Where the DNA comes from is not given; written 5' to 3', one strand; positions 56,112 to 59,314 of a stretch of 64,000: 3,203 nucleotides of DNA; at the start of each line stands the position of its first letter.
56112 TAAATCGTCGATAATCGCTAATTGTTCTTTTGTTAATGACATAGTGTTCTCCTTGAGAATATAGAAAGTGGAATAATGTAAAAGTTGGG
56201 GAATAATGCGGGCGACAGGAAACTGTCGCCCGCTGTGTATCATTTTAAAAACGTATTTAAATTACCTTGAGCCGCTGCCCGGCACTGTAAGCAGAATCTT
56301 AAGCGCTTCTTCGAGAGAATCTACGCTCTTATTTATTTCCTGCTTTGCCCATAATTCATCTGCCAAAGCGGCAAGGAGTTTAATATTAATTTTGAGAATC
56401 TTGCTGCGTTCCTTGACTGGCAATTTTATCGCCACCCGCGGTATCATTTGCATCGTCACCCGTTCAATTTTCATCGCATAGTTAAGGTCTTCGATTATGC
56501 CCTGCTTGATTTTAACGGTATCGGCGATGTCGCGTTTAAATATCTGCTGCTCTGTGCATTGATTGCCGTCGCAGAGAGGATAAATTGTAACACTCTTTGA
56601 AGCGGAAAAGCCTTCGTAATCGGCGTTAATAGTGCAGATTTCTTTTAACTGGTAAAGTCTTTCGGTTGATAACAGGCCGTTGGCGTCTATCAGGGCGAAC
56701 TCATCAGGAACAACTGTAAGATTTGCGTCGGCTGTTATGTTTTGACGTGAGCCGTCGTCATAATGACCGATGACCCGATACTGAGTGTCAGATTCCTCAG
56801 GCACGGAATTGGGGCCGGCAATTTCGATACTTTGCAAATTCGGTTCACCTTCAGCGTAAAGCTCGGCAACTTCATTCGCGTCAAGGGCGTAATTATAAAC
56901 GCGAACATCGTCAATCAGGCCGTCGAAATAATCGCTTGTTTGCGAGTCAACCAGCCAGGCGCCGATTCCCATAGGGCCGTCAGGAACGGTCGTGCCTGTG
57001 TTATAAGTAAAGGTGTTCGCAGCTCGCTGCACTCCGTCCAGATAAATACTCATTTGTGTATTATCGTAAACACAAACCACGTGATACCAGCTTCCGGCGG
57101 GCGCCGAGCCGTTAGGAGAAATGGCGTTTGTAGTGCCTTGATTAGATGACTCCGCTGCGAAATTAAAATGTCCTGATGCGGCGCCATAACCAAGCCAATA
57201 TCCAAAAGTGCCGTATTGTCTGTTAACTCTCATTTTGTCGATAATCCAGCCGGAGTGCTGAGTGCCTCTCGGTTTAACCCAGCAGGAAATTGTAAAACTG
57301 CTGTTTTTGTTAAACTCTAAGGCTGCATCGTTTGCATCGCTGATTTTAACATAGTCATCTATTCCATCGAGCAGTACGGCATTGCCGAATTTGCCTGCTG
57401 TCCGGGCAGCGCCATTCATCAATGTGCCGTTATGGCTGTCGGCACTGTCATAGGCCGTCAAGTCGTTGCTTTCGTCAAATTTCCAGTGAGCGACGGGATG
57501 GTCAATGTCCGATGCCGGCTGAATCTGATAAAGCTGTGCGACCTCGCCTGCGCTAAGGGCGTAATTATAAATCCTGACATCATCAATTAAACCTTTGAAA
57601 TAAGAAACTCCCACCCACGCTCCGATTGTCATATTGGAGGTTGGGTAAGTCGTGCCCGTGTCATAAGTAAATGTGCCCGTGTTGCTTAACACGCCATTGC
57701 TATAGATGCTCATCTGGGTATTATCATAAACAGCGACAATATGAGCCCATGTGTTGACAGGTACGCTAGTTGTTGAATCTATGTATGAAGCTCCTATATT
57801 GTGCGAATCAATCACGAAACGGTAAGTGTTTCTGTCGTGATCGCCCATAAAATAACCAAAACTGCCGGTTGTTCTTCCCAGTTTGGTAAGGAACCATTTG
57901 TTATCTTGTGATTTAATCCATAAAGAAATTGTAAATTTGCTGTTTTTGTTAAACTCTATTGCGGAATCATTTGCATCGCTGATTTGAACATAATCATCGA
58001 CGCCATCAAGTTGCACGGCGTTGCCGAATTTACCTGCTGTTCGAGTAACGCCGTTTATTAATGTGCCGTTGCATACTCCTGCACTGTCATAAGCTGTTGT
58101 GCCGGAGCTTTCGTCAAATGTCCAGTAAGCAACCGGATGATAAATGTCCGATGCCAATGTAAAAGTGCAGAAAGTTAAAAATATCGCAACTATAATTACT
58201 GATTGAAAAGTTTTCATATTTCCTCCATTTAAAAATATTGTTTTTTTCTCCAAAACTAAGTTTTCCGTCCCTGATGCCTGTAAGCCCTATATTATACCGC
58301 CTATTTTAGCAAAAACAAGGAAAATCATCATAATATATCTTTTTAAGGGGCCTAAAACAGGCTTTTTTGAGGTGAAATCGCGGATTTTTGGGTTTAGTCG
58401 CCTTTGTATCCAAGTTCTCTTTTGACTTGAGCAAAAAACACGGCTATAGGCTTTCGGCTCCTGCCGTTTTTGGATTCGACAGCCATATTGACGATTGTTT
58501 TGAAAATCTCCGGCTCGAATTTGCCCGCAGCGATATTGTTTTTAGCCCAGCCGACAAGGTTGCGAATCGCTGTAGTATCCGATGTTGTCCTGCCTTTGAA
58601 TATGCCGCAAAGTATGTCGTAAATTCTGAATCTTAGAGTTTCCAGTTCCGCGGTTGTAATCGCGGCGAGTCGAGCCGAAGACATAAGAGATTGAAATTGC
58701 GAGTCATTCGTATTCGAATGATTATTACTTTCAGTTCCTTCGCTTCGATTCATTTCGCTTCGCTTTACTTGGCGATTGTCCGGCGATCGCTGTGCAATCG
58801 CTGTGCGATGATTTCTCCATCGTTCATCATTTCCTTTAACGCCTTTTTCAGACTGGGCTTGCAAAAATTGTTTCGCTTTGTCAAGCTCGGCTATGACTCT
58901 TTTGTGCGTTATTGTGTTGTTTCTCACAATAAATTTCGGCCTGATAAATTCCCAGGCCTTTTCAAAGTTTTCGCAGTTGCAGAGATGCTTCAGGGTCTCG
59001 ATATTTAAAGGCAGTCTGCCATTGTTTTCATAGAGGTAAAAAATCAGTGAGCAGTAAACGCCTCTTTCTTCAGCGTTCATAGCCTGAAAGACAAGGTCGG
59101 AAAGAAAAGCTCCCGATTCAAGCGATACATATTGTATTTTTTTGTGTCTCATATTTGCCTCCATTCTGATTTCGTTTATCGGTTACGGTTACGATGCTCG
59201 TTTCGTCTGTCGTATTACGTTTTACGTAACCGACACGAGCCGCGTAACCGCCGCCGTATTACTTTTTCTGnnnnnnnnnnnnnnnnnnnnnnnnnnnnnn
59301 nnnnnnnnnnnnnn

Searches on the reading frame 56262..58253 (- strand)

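Call 53: search_protein_families(library=pfam, proteins=[window:56262-58253:-], max_evalue=0.00001)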
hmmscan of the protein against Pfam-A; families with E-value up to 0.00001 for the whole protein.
window:56262-58253:- (663 aa): 1 family
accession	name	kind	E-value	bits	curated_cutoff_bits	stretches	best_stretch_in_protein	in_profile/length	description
PF13385.13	Laminin_G_3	-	1e-61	208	27.6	2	296-463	1-151/151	Concanavalin A-like lectin/glucanases superfamily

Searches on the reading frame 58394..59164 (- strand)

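Call 53: search_protein_families(library=pfam, proteins=[window:58394-59164:-], max_evalue=0.00001)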
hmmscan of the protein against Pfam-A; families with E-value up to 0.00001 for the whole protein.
window:58394-59164:- (256 aa): 1 family
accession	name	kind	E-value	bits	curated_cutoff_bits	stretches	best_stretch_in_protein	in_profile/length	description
PF07120.17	DUF1376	-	1.2e-09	38.8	30.1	1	12-94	2-85/86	Protein of unknown function (DUF1376)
